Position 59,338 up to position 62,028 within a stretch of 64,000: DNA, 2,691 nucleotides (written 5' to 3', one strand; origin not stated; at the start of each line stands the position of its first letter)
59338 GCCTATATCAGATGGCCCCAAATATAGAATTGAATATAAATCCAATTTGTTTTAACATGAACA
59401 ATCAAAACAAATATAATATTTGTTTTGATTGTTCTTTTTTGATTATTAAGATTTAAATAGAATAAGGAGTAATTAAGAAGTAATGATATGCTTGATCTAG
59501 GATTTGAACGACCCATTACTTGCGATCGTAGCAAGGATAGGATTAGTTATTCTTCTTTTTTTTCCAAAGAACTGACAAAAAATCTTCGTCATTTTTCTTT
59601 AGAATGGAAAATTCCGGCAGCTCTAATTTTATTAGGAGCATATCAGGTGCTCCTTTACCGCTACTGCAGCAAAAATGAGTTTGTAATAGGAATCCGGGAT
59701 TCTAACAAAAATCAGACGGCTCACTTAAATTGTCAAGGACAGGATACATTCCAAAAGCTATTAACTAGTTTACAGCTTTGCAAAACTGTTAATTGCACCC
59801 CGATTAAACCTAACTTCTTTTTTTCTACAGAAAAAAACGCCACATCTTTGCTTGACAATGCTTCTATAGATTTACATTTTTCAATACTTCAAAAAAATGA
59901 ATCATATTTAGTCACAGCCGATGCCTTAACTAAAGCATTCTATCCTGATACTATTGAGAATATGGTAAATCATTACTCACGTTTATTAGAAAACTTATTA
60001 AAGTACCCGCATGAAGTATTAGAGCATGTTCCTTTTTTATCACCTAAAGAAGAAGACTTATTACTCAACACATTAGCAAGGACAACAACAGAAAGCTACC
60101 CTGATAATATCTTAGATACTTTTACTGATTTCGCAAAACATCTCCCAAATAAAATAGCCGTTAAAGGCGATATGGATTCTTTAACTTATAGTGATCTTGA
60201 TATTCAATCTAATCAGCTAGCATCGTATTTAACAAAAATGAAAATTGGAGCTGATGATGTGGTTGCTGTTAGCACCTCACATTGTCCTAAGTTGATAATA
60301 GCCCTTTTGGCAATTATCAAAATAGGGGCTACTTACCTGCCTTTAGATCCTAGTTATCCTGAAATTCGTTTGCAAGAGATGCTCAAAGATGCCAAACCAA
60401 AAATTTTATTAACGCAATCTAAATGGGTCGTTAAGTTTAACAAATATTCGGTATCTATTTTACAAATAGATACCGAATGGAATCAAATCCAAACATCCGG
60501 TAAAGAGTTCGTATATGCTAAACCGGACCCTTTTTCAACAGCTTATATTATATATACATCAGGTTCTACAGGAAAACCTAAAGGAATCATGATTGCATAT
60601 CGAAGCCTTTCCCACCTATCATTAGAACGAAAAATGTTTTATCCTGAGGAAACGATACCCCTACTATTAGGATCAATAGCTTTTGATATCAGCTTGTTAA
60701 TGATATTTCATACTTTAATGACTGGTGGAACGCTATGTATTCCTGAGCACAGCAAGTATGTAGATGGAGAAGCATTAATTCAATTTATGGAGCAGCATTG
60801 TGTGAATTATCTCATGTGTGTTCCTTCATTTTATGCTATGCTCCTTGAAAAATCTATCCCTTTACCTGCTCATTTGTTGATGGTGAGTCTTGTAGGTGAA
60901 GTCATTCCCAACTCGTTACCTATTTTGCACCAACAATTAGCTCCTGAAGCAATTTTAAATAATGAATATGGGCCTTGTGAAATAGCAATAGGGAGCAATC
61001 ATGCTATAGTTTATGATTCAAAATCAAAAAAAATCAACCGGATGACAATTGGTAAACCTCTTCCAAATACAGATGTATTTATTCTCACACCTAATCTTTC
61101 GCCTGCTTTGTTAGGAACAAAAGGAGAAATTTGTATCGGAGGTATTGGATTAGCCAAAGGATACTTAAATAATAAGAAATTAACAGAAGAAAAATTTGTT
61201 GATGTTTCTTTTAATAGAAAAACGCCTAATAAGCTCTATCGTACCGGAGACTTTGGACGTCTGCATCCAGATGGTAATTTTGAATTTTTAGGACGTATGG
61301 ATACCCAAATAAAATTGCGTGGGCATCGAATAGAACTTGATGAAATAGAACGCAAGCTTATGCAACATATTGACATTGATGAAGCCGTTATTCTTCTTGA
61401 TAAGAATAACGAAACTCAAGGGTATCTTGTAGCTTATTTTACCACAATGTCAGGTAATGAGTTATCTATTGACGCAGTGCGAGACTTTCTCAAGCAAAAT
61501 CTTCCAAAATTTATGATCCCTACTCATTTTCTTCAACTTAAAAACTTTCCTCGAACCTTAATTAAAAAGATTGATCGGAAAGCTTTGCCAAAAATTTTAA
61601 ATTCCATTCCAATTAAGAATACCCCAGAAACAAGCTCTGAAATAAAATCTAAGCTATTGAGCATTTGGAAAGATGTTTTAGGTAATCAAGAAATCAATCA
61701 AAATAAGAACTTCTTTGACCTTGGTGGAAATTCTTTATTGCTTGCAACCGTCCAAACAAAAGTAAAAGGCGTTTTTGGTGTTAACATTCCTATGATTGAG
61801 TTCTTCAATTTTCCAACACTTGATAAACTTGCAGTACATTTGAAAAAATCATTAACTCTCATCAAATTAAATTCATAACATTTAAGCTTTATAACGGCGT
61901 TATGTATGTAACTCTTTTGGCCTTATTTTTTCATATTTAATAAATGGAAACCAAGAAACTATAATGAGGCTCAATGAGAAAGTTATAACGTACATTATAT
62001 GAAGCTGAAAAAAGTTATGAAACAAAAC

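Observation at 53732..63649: Compact hybrid NRPS-PKS island (PPTase / KS-AT*-T-TE / C'-A-T / MFS) bracketed by IS scars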

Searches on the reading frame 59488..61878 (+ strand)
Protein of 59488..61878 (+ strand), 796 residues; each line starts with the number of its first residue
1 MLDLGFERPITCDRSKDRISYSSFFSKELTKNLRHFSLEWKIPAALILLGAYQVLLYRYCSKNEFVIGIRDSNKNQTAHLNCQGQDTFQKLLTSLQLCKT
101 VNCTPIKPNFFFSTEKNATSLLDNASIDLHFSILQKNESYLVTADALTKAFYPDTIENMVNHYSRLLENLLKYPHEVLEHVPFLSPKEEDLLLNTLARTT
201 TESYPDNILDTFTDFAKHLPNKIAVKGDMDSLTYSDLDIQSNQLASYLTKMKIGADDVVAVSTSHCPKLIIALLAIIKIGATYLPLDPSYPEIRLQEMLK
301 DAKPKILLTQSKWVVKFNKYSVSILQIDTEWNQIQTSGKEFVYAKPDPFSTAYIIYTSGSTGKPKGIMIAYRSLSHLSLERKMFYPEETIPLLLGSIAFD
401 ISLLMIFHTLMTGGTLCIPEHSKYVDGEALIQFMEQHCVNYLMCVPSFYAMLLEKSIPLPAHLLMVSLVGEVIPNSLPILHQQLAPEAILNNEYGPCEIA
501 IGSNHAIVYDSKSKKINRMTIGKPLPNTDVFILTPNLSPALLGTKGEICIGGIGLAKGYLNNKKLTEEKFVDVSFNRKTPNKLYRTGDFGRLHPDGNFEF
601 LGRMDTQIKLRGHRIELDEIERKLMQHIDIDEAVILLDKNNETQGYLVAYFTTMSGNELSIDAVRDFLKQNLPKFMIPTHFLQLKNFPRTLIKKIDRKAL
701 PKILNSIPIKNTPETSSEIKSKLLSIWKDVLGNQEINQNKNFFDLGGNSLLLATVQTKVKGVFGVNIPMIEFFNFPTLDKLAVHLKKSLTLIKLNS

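Call 3: search_protein_families(library=pfam, proteins=[window:59488-61878:+])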
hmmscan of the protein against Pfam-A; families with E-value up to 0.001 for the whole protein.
window:59488-61878:+ (796 aa): 4 families
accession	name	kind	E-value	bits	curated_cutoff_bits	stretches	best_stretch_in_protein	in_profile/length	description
PF00501.34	AMP-binding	-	1e-67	229.1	29.9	1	213-560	2-384/384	AMP-binding enzyme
PF00550.31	PP-binding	-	3.9e-13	49.9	20.8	1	722-784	2-66/67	Phosphopantetheine attachment site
PF00668.25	Condensation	-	1.3e-08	34.4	30.6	0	123-192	386-455/456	Condensation domain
PF13193.12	AMP-binding_C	-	7.7e-05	24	24.5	1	619-690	1-72/76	AMP-binding enzyme C-terminal domain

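Call 4: search_protein_families(library=ncbifam, proteins=[window:59488-61878:+])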
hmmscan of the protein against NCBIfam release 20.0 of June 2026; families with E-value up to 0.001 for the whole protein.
window:59488-61878:+ (796 aa): 101 families (the best 25 are shown)
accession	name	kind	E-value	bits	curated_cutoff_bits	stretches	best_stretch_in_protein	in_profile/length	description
NF004282.0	PRK05691.1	subfamily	5.6e-122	407.6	4090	2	142-786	1068-1706/4334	non-ribosomal peptide synthase/polyketide synthase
NF047350.1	aureusi_NRPS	equivalog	3.9e-121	405.5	2500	1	81-787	287-977/2373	aureusimine non-ribosomal peptide synthetase AusA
TIGR01733.1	AA-adenyl-dom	subfamily_domain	9.1e-111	370.5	317.4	1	233-634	1-408/409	amino acid adenylation domain-containing protein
NF041803.1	NRPS_SolG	exception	2.5e-98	330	2200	1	168-782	522-1152/1163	solanimycin non-ribosomal peptide synthetase SolG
NF038078.1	NRPS_MxcG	equivalog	2.7e-95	319.9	2300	1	141-788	387-1044/1442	myxochelin non-ribosomal peptide synthetase MxcG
NF003417.0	PRK04813.1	subfamily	2.9e-80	270.2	476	1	207-703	4-502/505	D-alanine--poly(phosphoribitol) ligase subunit DltA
NF007605.2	PRK10252.1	equivalog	3.6e-80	269.9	2400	1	154-756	403-1012/1292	enterobactin non-ribosomal peptide synthetase EntF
TIGR01734.1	D-ala-DACP-lig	equivalog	1.9e-76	257.6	559.85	1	207-702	1-500/504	D-alanine--poly(phosphoribitol) ligase subunit DltA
TIGR03443.1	alpha_am_amid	equivalog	1.7e-64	217.9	1030.1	3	348-654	414-750/1390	L-aminoadipate-semialdehyde dehydrogenase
NF004837.0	PRK06187.1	subfamily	1.6e-56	191.7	476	1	201-700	3-518/531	long-chain-fatty-acid--CoA ligase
NF052269.1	Staph_lig_FadD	equivalog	4.2e-53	180.4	650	1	220-706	14-495/499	long-chain-fatty-acid--CoA ligase FadD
TIGR03098.1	ligase_PEP_1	hypoth_equivalog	2e-50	171.8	592.35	1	214-700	8-514/517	acyl-CoA ligase (AMP-forming), exosortase A system-associated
TIGR01923.1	menE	equivalog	2e-45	155.5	330.15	1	233-700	1-442/442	o-succinylbenzoate--CoA ligase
NF004822.0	PRK06178.1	equivalog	2.2e-40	138.8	782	2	208-314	39-145/571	acyl-CoA synthetase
NF004114.0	PRK05605.1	equivalog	9.2e-40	136.5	766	2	336-703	208-568/575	long-chain-fatty-acid--CoA ligase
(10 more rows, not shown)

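Call 11: list_cluster_members(proteins=[P0001, window:59488-61878:+, window:53781-54452:-, window:49813-52476:+])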
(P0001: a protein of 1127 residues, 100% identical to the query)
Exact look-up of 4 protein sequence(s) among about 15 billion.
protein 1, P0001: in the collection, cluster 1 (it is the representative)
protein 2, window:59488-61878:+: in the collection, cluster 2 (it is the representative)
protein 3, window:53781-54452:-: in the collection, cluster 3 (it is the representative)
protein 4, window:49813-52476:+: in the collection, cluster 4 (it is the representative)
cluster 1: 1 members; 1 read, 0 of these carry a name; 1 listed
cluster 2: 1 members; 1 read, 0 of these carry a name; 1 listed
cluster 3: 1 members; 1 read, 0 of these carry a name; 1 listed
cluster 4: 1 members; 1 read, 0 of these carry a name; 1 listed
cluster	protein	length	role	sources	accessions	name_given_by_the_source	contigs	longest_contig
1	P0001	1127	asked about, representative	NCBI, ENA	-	-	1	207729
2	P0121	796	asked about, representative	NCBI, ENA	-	-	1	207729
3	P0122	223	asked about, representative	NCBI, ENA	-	-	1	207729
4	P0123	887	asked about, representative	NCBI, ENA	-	-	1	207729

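Call 16: find_homologous_proteins(query=window:59488-61878:+)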
Query window:59488-61878:+ (796 aa): 5726 proteins with E <= 0.001 among 8000 candidates; the best 120 are listed.
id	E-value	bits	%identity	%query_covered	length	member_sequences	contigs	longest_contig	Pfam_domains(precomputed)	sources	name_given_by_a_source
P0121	0.0e+0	1802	100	100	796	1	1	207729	PF00668.26,PF00550.32,PF00501.35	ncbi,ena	-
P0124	6.3e-231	787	49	99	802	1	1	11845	PF00668.26,PF00550.32,PF00501.35,PF13193.13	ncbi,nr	ncbi:MAG: amino acid adenylation domain-containing protein [Chlamydiia bacterium]|nr:amino acid aden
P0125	1.2e-225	770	49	99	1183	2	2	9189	PF00668.26,PF13489.13,PF13649.13,PF00550.32,PF00501.35,PF08241.19,PF08242.19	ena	-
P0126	2.4e-222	759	46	100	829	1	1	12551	PF00668.26,PF00550.32,PF00501.35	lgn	-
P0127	7.6e-220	750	47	99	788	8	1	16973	PF00668.26,PF00550.32,PF00501.35,PF13193.13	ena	-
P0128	2.3e-218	746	46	99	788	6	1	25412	PF00668.26,PF00550.32,PF00501.35,PF13193.13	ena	-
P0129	8.5e-213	727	45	99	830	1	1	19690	PF00668.26,PF00550.32,PF00501.35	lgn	-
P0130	4.8e-209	715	51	84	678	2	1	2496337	PF00550.32,PF00501.35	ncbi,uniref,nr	ncbi:non-ribosomal peptide synthetase [Simkania negevensis]|uniref:non-ribosomal peptide synthetase 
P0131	1.5e-164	568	29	96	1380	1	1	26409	PF00668.26,PF00550.32,PF00501.35,PF13193.13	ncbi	ncbi:amino acid adenylation domain-containing protein, partial [Pontibacter diazotrophicus]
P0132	3.8e-164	566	33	71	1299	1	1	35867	PF00668.26,PF00550.32,PF00501.35,PF13193.13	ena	-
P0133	6.0e-158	546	45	74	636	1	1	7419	PF00550.32,PF00501.35,PF13193.13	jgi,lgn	jgi:amino acid adenylation domain-containing protein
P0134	1.1e-156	542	44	73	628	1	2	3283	PF00550.32,PF00501.35,PF13193.13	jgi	jgi:amino acid adenylation domain-containing protein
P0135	7.1e-152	526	44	73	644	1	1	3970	PF00550.32,PF00501.35,PF13193.13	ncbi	-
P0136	2.5e-146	507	36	60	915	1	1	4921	PF00501.35,PF13193.13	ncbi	-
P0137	4.5e-146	506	45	72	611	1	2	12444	PF00550.32,PF00501.35,PF13193.13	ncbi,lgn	-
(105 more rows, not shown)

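Call 26: find_encoding_contigs(protein=P0128, flank=10000, max_places=2)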
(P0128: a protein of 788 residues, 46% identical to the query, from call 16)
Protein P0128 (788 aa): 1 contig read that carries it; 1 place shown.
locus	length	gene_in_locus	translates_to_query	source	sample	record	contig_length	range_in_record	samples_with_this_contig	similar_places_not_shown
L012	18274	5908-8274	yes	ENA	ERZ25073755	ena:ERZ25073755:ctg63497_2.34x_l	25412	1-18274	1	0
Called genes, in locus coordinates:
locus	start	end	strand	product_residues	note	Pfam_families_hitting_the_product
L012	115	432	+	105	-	-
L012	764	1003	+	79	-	-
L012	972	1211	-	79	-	-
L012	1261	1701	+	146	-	-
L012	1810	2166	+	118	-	-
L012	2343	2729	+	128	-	-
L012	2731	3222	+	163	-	-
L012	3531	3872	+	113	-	PF00872:Transposase_mut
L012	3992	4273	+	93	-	PF00872:Transposase_mut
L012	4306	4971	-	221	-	-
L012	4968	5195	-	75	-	-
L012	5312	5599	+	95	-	-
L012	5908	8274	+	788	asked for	PF00668:Condensation (faint), PF00501:AMP-binding, PF13193:AMP-binding_C (faint), PF00550:PP-binding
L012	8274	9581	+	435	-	PF00109:ketoacyl-synt, PF00108:Thiolase_N (weak), PF02801:Ketoacyl-synt_C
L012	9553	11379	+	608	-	PF22336:RhiE-like_linker, PF22621:CurL-like_PKS_C, PF00550:PP-binding, PF00975:Thioesterase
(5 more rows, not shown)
